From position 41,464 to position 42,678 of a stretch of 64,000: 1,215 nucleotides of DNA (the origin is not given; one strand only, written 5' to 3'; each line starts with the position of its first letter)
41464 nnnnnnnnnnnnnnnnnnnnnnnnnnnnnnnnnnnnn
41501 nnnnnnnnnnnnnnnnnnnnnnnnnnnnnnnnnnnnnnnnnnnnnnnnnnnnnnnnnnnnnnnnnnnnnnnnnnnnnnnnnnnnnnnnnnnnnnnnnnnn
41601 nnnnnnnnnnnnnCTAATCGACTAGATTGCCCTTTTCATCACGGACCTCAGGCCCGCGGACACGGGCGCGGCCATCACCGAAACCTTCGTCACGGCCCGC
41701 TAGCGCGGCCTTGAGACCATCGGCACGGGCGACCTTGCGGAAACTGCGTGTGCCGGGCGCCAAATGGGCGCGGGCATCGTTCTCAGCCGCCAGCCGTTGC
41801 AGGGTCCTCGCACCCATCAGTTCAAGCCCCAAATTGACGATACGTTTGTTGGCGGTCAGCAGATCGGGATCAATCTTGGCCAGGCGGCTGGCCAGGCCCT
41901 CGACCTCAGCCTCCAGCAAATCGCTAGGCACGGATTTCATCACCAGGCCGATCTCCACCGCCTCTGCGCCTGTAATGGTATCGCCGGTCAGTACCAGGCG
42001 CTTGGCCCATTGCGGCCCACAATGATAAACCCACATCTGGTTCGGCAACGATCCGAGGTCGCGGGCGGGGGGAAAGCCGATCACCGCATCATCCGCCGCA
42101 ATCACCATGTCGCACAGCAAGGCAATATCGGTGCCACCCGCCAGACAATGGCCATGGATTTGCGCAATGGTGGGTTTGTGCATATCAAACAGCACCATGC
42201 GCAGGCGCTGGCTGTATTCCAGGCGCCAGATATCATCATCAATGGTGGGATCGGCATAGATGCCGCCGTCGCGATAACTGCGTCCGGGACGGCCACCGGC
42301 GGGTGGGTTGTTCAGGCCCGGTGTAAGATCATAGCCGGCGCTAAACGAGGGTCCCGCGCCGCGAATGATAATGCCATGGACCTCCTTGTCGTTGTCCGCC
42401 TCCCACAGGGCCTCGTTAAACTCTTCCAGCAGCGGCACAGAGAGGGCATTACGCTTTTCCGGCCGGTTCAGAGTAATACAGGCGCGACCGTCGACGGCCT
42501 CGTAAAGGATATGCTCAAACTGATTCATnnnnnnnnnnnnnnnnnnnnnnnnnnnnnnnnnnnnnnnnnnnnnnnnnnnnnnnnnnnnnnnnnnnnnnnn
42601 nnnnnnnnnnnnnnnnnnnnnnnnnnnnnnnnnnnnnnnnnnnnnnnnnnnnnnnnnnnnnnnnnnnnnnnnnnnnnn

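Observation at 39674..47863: Ten-gene minus-strand operon of unusual composition, upp to a QueG/RDase-like Fe-S protein: possible undescribed pathway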

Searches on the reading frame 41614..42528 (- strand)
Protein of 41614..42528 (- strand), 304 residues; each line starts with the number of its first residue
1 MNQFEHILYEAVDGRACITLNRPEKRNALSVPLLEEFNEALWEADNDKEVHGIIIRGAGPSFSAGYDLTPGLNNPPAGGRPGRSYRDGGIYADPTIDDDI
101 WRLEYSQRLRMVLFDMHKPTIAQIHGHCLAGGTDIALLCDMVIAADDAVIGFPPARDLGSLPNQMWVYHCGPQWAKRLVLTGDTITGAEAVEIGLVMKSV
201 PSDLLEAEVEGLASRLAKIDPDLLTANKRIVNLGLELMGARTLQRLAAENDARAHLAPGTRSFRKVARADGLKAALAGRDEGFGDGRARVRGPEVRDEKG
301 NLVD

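Call 3: search_protein_families(library=pfam, proteins=[window:41614-42528:-], max_evalue=0.01)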
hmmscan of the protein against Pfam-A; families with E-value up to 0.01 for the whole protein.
window:41614-42528:- (304 aa): 2 families
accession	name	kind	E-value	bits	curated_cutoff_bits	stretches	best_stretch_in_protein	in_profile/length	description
PF00378.25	ECH_1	-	1e-38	133.6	27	2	107-242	78-216/251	Enoyl-CoA hydratase/isomerase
PF16113.10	ECH_2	-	2.3e-22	80.4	27.2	1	17-214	3-186/335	Enoyl-CoA hydratase/isomerase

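Call 4: search_protein_families(library=ncbifam, proteins=[window:41614-42528:-], max_evalue=0.01)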
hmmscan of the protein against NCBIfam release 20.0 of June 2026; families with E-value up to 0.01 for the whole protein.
window:41614-42528:- (304 aa): 72 families (the best 25 are shown)
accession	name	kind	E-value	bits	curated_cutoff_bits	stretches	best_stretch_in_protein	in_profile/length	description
NF006128.0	PRK08272.1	subfamily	2.5e-93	312.7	257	1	2-289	10-304/308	crotonase/enoyl-CoA hydratase family protein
NF009125.0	PRK12478.1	equivalog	1.1e-56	192.2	347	1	2-287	4-284/304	crotonase/enoyl-CoA hydratase family protein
NF006140.0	PRK08290.1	subfamily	2e-48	165.1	280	1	2-245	5-251/292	enoyl-CoA hydratase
NF004840.0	PRK06190.1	equivalog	7.3e-36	124.1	253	2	112-252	91-231/260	enoyl-CoA hydratase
NF051848.1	EnCoAHydtEchA19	equivalog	1.8e-34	119.4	400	1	13-242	8-223/258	enoyl-CoA hydratase EchA19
NF006588.0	PRK09120.1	equivalog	2.3e-33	115.5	276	1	3-241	6-231/276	p-hydroxycinnamoyl CoA hydratase/lyase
NF004781.0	PRK06127.1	subfamily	9.6e-33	114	291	2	108-233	97-225/269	enoyl-CoA hydratase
NF004796.0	PRK06144.1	subfamily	1.1e-31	110.3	272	2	112-230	97-219/262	enoyl-CoA hydratase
NF007239.0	PRK09674.1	equivalog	1.7e-29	103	371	2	113-240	90-220/257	2,3-dehydroadipyl-CoA hydratase PaaF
NF004525.0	PRK05870.1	equivalog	1.1e-28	100.9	285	1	5-240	3-219/249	enoyl-CoA hydratase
NF006699.0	PRK09245.1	subfamily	1.4e-28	99.9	354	1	7-256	5-244/266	crotonase/enoyl-CoA hydratase family protein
NF006109.0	PRK08260.1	subfamily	6.7e-28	97.8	320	1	3-218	2-217/296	enoyl-CoA hydratase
NF004517.0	PRK05862.1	equivalog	7.7e-28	97.7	396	2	114-236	91-216/257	enoyl-CoA hydratase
NF006008.0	PRK08139.1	equivalog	1.3e-27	97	313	1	6-232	12-221/266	enoyl-CoA hydratase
NF005699.0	PRK07509.1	equivalog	7.3e-27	94.7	249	1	8-245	7-232/267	crotonase/enoyl-CoA hydratase family protein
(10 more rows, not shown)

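Call 7: find_encoding_contigs(protein=window:41614-42528:-, flank=10000, max_places=6)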
Protein window:41614-42528:- (304 aa): 24 contigs read that carry it; 5 places shown.
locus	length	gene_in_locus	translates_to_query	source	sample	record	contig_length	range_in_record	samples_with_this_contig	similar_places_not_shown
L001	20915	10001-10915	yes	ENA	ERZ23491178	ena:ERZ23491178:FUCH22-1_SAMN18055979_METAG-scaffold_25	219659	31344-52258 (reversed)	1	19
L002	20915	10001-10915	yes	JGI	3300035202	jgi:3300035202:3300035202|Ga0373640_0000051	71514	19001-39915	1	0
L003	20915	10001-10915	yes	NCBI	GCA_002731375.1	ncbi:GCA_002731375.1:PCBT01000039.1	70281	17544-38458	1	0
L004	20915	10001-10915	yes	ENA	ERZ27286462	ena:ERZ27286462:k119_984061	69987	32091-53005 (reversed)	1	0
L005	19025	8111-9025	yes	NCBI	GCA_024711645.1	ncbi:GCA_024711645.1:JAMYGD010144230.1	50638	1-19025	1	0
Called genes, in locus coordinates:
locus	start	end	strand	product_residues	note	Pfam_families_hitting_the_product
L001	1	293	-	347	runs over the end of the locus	PF01180:DHO_dh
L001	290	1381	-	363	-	PF22660:RS_preATP-grasp-like, PF02222:ATP-grasp, PF17769:PurK_C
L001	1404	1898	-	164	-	PF00731:AIRC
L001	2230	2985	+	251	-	PF00990:GGDEF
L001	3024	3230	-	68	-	PF04325:DUF465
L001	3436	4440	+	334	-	PF02607:B12-binding_2, PF02310:B12-binding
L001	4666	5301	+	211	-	PF14681:UPRTase, PF00156:Pribosyltran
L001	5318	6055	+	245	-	PF01300:Sua5_yciO_yrdC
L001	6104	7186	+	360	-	-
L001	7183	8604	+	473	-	PF01425:Amidase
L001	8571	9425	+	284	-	-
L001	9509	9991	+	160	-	-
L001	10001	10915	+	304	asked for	PF00378:ECH_1, PF16113:ECH_2, PF00378:ECH_1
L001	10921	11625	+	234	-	PF00117:GATase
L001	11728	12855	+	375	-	-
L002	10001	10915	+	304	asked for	PF00378:ECH_1, PF16113:ECH_2, PF00378:ECH_1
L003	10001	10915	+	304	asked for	PF00378:ECH_1, PF16113:ECH_2, PF00378:ECH_1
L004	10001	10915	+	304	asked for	PF00378:ECH_1, PF16113:ECH_2, PF00378:ECH_1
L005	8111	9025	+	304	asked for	PF00378:ECH_1, PF16113:ECH_2, PF00378:ECH_1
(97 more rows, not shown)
